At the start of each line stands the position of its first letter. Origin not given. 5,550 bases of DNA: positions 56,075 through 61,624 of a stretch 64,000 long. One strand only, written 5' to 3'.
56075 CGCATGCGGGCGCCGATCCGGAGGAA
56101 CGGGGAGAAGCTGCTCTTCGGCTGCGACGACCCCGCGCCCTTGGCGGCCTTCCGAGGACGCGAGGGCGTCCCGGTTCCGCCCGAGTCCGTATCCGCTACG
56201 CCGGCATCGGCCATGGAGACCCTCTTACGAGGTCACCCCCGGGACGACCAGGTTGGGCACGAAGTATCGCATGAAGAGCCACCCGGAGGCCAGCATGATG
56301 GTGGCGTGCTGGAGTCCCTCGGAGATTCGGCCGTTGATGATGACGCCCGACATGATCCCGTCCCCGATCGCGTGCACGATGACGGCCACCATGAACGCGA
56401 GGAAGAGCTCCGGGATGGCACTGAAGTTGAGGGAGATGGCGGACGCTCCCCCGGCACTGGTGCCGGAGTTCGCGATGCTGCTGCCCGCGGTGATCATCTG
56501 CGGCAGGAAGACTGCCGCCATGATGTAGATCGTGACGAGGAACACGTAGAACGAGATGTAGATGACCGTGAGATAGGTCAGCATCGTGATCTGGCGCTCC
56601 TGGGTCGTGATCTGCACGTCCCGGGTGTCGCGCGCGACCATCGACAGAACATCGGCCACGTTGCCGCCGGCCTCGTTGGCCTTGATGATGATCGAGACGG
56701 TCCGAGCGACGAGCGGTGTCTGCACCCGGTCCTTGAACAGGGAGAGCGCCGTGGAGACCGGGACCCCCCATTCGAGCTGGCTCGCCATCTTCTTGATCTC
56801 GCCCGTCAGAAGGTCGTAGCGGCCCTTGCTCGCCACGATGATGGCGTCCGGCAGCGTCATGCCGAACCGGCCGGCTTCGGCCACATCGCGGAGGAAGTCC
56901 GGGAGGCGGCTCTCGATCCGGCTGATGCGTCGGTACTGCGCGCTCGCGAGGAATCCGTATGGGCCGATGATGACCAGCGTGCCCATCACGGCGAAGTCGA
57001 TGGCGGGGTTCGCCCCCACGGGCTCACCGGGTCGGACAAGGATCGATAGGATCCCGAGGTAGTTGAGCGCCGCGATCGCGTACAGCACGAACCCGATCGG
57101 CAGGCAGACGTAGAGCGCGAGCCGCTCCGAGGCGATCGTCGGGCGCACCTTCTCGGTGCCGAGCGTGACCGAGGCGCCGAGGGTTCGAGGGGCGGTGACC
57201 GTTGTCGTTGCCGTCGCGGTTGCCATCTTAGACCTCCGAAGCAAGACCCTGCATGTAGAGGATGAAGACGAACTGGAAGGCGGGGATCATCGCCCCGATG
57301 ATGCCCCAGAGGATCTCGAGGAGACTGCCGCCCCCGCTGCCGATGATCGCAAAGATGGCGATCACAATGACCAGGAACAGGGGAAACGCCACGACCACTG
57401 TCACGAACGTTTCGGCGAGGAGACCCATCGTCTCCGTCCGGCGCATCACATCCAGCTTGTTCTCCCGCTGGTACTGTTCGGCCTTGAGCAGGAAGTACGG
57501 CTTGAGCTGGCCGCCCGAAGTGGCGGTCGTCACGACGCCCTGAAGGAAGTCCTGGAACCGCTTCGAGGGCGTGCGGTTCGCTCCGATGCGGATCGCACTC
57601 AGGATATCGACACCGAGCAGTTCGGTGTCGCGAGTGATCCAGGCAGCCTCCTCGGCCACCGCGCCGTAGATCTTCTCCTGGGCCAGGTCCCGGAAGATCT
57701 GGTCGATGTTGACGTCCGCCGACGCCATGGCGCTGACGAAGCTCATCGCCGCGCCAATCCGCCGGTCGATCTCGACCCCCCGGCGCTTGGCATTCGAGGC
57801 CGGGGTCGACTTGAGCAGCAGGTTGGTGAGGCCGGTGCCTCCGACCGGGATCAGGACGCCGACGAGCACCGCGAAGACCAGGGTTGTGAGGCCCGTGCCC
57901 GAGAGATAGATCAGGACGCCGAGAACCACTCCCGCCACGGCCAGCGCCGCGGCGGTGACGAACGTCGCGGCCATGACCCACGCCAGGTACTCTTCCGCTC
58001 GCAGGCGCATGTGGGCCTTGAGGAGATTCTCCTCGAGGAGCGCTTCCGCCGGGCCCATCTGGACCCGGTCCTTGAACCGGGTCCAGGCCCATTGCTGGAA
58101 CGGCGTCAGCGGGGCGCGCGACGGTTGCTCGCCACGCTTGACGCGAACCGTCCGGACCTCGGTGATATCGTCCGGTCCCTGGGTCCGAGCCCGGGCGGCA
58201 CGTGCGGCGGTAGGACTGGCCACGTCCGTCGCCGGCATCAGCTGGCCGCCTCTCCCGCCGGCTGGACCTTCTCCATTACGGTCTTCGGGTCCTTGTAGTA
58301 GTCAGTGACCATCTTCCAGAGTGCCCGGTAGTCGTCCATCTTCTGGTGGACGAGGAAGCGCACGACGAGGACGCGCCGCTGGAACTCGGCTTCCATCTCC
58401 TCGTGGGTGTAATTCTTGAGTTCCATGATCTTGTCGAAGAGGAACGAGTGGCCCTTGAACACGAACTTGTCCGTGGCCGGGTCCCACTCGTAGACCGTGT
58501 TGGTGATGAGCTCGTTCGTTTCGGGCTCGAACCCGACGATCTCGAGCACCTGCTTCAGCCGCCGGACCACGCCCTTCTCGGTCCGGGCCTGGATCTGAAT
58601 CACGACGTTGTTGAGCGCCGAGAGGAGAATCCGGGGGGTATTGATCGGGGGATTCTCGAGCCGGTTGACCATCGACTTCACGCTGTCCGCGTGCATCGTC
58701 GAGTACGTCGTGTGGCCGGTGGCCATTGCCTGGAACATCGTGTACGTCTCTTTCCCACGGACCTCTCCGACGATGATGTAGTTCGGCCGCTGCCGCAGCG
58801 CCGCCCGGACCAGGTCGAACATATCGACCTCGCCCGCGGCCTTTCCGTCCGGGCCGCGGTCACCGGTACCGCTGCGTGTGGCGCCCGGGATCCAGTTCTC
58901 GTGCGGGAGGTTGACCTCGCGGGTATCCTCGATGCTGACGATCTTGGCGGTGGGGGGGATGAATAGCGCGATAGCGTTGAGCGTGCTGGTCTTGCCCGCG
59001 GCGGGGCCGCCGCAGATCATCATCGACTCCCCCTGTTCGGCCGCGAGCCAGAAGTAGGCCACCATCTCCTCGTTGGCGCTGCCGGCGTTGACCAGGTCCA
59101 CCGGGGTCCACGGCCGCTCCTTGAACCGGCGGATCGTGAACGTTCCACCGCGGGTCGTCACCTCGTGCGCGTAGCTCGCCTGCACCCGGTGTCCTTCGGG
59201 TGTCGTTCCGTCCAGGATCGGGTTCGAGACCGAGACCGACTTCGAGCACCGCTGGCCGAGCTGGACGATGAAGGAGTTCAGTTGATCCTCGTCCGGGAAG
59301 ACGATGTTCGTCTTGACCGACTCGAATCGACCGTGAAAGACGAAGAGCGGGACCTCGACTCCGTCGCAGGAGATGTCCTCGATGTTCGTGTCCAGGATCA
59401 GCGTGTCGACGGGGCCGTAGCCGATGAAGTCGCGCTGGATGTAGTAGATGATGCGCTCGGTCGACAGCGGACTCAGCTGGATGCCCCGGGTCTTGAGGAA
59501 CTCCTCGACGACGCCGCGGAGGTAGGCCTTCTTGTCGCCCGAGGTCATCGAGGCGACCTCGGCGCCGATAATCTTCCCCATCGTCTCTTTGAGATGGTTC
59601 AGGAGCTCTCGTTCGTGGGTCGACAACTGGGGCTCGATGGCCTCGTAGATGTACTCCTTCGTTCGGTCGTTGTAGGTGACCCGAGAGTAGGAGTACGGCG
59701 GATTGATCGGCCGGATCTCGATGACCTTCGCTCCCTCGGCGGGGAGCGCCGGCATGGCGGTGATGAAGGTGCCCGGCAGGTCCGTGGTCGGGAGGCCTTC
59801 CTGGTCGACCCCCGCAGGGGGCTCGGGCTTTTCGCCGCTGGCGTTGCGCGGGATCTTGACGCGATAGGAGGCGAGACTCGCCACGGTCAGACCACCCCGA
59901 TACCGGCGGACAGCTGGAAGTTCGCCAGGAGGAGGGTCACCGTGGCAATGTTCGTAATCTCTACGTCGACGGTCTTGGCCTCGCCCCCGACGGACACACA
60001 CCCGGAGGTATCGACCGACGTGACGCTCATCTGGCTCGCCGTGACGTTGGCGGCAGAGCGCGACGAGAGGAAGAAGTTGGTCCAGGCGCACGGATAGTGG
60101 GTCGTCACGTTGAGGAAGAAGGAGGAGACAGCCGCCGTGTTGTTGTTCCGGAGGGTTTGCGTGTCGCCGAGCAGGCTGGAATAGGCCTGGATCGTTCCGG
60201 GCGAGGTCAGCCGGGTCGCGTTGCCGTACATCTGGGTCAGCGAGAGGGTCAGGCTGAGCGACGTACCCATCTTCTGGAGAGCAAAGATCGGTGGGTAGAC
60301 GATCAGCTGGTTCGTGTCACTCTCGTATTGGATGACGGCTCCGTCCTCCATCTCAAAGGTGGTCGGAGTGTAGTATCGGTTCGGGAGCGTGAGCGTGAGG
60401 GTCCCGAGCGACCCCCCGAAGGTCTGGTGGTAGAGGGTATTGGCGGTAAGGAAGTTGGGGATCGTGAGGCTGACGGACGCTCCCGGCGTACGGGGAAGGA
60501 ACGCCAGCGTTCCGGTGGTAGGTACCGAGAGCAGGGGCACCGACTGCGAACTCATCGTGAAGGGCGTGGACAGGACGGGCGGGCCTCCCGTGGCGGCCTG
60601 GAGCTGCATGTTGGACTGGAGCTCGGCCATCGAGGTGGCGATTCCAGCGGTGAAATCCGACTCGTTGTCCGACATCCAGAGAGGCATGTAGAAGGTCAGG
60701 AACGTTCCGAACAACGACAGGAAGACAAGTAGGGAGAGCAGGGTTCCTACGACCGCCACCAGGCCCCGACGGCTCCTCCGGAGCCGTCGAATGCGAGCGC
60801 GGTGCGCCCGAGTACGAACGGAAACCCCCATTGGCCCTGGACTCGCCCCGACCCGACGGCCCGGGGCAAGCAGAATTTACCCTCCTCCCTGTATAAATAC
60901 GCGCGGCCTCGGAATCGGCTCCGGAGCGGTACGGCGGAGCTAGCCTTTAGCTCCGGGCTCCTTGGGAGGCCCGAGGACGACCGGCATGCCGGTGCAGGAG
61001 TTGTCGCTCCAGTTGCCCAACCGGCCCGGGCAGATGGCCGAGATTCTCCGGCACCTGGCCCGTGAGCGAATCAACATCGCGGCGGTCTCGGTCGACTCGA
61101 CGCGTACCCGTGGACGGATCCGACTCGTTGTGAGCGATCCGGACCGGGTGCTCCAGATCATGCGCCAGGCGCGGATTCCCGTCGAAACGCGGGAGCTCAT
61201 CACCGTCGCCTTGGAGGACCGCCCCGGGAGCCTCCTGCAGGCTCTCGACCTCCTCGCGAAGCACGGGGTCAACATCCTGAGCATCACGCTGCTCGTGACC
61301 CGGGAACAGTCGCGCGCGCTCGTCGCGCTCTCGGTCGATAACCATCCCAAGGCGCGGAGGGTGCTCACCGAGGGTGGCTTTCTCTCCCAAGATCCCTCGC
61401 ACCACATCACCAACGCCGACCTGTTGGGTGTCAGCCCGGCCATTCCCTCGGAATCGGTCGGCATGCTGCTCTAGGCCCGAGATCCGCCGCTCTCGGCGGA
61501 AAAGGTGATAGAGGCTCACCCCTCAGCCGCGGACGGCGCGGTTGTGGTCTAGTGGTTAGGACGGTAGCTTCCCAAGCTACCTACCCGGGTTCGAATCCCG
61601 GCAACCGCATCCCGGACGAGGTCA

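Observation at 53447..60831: Type IV filament locus with two paralogous assembly-type ATPases and a split platform protein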

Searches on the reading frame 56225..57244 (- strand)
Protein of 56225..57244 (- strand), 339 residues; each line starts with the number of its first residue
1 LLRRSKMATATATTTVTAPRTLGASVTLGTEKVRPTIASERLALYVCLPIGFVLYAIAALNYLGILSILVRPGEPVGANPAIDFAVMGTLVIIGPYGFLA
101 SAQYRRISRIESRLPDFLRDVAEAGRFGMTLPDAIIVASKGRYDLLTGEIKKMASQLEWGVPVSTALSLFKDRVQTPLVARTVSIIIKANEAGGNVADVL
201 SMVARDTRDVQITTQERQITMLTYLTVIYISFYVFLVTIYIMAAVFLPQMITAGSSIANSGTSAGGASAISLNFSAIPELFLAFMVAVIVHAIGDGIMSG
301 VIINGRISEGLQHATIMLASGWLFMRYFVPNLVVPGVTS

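Call 3: search_protein_families(library=pfam, proteins=[window:56225-57244:-], max_evalue=0.01)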
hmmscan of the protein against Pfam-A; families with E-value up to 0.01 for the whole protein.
window:56225-57244:- (339 aa): 1 family
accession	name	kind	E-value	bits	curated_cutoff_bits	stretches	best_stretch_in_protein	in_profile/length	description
PF00482.28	T2SSF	-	6.3e-18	65.4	25.2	1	117-242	1-123/125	Type II secretion system (T2SS), protein F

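Call 22: search_protein_families(library=ncbifam, proteins=[window:56225-57244:-], max_evalue=0.01)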
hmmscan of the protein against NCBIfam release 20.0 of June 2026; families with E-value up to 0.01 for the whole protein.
window:56225-57244:- (339 aa): 5 families
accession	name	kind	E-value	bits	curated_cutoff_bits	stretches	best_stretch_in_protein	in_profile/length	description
NF004705.1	PRK06041.1-3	equivalog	1.7e-10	40.5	400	1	65-319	212-445/465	archaellar assembly protein ArlJ/FlaJ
NF046075.1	UpsF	equivalog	4.5e-09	35.6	400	1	83-290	282-477/484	membrane pilin protein UpsF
NF004703.2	PRK06041.1-1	equivalog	2.6e-08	32.7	570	1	71-324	249-510/525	archaellar assembly protein ArlJ/FlaJ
NF004704.2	PRK06041.1-2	equivalog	2.9e-06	26.3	550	1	42-318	264-536/555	archaellar assembly protein ArlJ/FlaJ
NF041012.2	T4P_ComGB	equivalog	1.1e-05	24.9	240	1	117-292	6-167/332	competence type IV pilus assembly protein ComGB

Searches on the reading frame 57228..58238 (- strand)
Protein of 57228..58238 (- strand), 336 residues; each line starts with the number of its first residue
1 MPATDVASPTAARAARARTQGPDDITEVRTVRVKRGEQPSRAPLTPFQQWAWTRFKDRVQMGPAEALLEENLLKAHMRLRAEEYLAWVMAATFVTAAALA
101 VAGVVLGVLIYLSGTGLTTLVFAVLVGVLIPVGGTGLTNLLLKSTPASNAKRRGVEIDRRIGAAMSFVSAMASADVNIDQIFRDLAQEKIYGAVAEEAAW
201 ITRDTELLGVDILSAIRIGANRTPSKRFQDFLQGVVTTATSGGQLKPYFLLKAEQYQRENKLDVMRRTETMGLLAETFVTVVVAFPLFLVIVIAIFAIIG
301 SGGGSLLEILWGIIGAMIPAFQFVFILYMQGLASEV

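Call 3: search_protein_families(library=pfam, proteins=[window:57228-58238:-], max_evalue=0.01)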
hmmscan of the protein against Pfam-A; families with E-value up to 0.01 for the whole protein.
window:57228-58238:- (336 aa): 1 family
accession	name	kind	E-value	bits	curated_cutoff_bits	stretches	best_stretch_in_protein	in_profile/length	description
PF00482.28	T2SSF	-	3.1e-15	56.7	25.2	1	168-292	5-124/125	Type II secretion system (T2SS), protein F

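Call 22: search_protein_families(library=ncbifam, proteins=[window:57228-58238:-], max_evalue=0.01)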
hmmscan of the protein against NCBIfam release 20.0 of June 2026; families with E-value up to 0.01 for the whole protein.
window:57228-58238:- (336 aa): 4 families
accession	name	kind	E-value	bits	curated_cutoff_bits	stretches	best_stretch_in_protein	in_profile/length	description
NF004704.2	PRK06041.1-2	equivalog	5.6e-20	71.5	550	1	76-301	5-219/555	archaellar assembly protein ArlJ/FlaJ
NF046075.1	UpsF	equivalog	1.5e-09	37.2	400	1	161-320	89-236/484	membrane pilin protein UpsF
NF053673.1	bindosome_BasF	exception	1.6e-09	36.9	1300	1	148-297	192-340/656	bindosome assembly system membrane anchoring protein BasF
NF004705.1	PRK06041.1-3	equivalog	3.1e-09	36.3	400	1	164-329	10-171/465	archaellar assembly protein ArlJ/FlaJ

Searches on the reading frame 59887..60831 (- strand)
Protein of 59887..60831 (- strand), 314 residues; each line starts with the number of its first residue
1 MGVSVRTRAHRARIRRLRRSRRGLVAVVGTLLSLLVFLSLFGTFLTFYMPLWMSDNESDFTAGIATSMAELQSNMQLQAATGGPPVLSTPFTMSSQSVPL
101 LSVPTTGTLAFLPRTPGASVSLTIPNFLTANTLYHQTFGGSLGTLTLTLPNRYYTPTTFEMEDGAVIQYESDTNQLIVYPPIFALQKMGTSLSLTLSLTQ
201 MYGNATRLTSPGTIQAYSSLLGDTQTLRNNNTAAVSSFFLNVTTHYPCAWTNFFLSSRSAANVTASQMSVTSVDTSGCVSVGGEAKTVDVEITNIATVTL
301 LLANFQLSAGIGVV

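Call 3: search_protein_families(library=pfam, proteins=[window:59887-60831:-], max_evalue=0.01)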
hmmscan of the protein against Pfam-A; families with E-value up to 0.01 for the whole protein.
window:59887-60831:- (314 aa): 0 families

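Call 22: search_protein_families(library=ncbifam, proteins=[window:59887-60831:-], max_evalue=0.01)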
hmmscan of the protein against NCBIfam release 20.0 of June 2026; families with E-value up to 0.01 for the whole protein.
window:59887-60831:- (314 aa): 0 families

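Call 23: find_homologous_proteins(query=window:59887-60831:-, max_evalue=0.001)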
Query window:59887-60831:- (314 aa): 114 proteins with E <= 0.001 among 7827 candidates.
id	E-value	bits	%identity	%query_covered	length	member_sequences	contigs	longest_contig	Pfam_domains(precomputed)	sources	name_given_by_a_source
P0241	5.2e-178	608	100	92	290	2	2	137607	-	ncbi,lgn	-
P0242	8.0e-176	601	89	100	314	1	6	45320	-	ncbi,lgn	-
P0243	1.9e-152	524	78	100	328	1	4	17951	-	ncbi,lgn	ncbi:MAG: hypothetical protein WA688_02350 [Thermoplasmata archaeon]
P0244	2.0e-151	521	77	100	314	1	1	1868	-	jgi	jgi:hypothetical protein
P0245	2.3e-150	518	77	100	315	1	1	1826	-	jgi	jgi:hypothetical protein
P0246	1.0e-148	512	78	100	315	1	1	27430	-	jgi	jgi:hypothetical protein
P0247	2.9e-148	511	75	100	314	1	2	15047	-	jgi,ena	-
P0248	3.4e-148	511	76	100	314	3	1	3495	-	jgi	jgi:hypothetical protein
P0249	2.6e-147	508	78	100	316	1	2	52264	-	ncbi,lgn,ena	ncbi:MAG: hypothetical protein WCB19_08225 [Thermoplasmata archaeon]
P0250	5.4e-145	500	74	100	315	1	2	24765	-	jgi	jgi:hypothetical protein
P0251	3.0e-144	498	80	92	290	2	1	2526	-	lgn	-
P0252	2.2e-142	491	73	100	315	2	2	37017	-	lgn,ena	-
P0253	3.7e-142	491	79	92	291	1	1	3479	-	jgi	jgi:hypothetical protein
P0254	4.8e-142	490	79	92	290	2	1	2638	-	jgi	-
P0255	1.1e-141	489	74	100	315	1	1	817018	-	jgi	jgi:hypothetical protein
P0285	2.3e-74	268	45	93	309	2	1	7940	PF23960.3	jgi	jgi:hypothetical protein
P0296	1.7e-69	252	45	93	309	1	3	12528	PF23960.3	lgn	-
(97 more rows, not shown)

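Call 24: search_protein_families(library=pfam, proteins=[P0285, P0296, window:59887-60831:-], max_evalue=5)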
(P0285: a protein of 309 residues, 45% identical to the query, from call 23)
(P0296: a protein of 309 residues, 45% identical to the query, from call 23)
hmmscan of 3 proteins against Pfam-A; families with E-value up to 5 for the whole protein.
P0285 (309 aa): 3 families
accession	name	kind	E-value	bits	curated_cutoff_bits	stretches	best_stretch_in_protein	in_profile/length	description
PF23960.2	DUF7289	-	2.2e-05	24.5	27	1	136-258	93-204/238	Family of unknown function (DUF7289)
PF12911.12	OppC_N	-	0.035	14.4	23.9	1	17-52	8-41/53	N-terminal TM domain of oligopeptide transport permease C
PF24316.1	Tli3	-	0.22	12.3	27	1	64-136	26-96/129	T6SS Tli3 immunity protein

P0296 (309 aa): 2 families
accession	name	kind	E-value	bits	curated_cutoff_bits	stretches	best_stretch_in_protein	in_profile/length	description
PF23960.2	DUF7289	-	8.9e-06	25.8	27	1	159-254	113-201/238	Family of unknown function (DUF7289)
PF12911.12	OppC_N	-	0.014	15.7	23.9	1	12-51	5-42/53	N-terminal TM domain of oligopeptide transport permease C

window:59887-60831:- (314 aa): 2 families
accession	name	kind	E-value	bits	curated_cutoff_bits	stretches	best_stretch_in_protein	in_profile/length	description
PF12911.12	OppC_N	-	0.062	13.6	23.9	1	14-48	7-39/53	N-terminal TM domain of oligopeptide transport permease C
PF24156.1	DUF7407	-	0.25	12.1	28.2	1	259-300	9-50/74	Domain of unknown function (DUF7407)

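Call 28: predict_structure(alignment_id=A2)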
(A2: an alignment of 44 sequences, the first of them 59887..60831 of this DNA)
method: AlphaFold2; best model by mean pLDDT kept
length: 314 residues; sequences in the alignment: 44
mean_pLDDT: 86.8   pTM: 0.80
mean pLDDT of the five models: 86.8, 86.6, 85.4, 85.4, 81.5
residues with pLDDT >= 90: 180; 70-90: 99; 50-70: 31; < 50: 4
segments of 3 or more residues with pLDDT < 50: 1-4
pLDDT, mean of each block of 10 residues (from residue 1): 50 56 81 95 90 90 94 92 86 87 88 91 89 84 88 83 93 91 93 93 90 91 88 84 93 94 94 76 90 93 91 64
secondary structure, 60 per line:
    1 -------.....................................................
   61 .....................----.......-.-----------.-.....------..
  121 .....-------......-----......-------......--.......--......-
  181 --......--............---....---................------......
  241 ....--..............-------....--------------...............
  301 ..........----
elements in order: H8-81 E86-92 E108-112 E119-125 E133-138 E144-149 E157-162 E165-171 E174-179 E183-188 E191-202 E206-209 E213-228 E235-244 H247-260 E268-271 E286-310

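Call 31: fold_search(model_id=the predicted structure, library=pdb)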
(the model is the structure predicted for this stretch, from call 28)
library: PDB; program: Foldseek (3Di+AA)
matches with E <= 10: 472; with E <= 0.001: 0
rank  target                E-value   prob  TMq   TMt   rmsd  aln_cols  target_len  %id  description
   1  5i0f_B                2.6e-02  0.02  0.06  0.04  24.9       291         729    8  Cycloalternan-degrading enzyme from Trueperella pyogenes in complex with covalent intermediate (released 2016-12-14)
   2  7ml9                  2.8e-02  0.05  0.08  0.09  24.4       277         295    6  The Mpp75Aa1.1 beta-pore-forming protein from Brevibacillus laterosporus (released 2021-05-05)
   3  7bhq_B                6.7e-02  0.21  0.14  0.21  23.2       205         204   13  In situ assembled Salmonella FlgD hook cap complex (released 2021-05-05)
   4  7eha_A                7.9e-02  0.13  0.10  0.17  24.2       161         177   10  Crystal structure of the flagellar hook cap from Salmonella enterica serovar Typhimurium (released 2021-11-24)
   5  7eha_E                8.3e-02  0.08  0.09  0.16  24.2       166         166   12  Crystal structure of the flagellar hook cap from Salmonella enterica serovar Typhimurium (released 2021-11-24)
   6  7bhq_D                1.2e-01  0.10  0.10  0.16  25.0       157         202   11  In situ assembled Salmonella FlgD hook cap complex (released 2021-05-05)
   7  9lbn_L                1.2e-01  0.02  0.08  0.10  24.6       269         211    7  The composite cryo-EM structure of the head-to-tail connector and head-proximal tail components of bacteriophage phiXa (released 2025-05-07)
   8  7ui9_t                1.8e-01  0.03  0.09  0.12  22.4       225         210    8  Core Mediator-PICearly (Copy A) (released 2023-02-15)
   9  9ux1_C                2.4e-01  0.02  0.09  0.09  24.0       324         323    7  Cryo-EM structure of the human P2X2/3 heteromer receptor - class 1 (1:2) (released 2026-03-11)
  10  1jju_A                2.4e-01  0.02  0.07  0.06  19.0       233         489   10  Structure of a Quinohemoprotein Amine Dehydrogenase with a Unique Redox Cofactor and Highly Unusual Crosslinking (released 2001-12-12)
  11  9ux3_B                2.5e-01  0.02  0.08  0.08  26.6       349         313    7  Cryo-EM structure of the human P2X2/3 heteromer receptor bound to AF-219 (released 2026-03-11)
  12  9oir_A                2.8e-01  0.01  0.09  0.08  27.2       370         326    7  Human P2X2 receptor channel in detergent with residual ATP (released 2026-03-18)
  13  1eth_A                3.1e-01  0.02  0.06  0.04  19.8       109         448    9  TRIACYLGLYCEROL LIPASE/COLIPASE COMPLEX (released 1996-12-07)
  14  9uwy_A                3.3e-01  0.01  0.08  0.08  27.4       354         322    7  Cryo-EM structure of the human P2X2 receptor in the ATP-bound desensitised state (released 2026-03-11)
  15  8t5j                  4.6e-01  0.07  0.12  0.22  17.4       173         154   10  Crystal structure of outer membrane lipoprotein carrier protein (LolA) from Francisella philomiragia (released 2023-06-28)
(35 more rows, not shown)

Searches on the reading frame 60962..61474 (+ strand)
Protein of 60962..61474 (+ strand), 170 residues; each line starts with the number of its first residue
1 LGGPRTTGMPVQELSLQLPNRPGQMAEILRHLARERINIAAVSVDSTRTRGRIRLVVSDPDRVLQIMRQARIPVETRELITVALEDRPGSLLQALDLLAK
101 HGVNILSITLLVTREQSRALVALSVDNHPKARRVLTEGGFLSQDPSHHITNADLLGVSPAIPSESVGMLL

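Call 3: search_protein_families(library=pfam, proteins=[window:60962-61474:+], max_evalue=0.01)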
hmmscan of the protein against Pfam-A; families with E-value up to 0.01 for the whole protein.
window:60962-61474:+ (170 aa): 9 families
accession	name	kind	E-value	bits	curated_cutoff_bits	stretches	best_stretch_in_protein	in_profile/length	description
PF01842.31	ACT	-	2.4e-18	66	27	2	14-69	3-60/66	ACT domain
PF22629.2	ACT_AHAS_ss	-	1.5e-14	54.4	27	2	14-70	1-59/67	AHAS small subunit-like ACT domain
PF19571.5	ACT_8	-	1.3e-12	48.2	23.5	1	9-136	1-126/141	ACT domain pair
PF13291.12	ACT_4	-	1.2e-09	39.1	27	1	14-69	9-68/80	ACT domain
PF13740.12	ACT_6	-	6.7e-07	29.6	23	1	79-137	4-61/76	ACT domain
PF13840.12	ACT_7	-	4.7e-05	23.6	27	0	20-44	18-43/65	ACT domain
PF22190.2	TTHA0829-like_ACT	-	0.00016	22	27.4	0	80-121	5-44/70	TTHA0829-like ACT domain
PF22468.2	ACT_9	-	0.00066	19.8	27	0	18-46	8-36/61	ACT domain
PF13710.12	ACT_5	-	0.0034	17.6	27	0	86-127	1-42/62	ACT domain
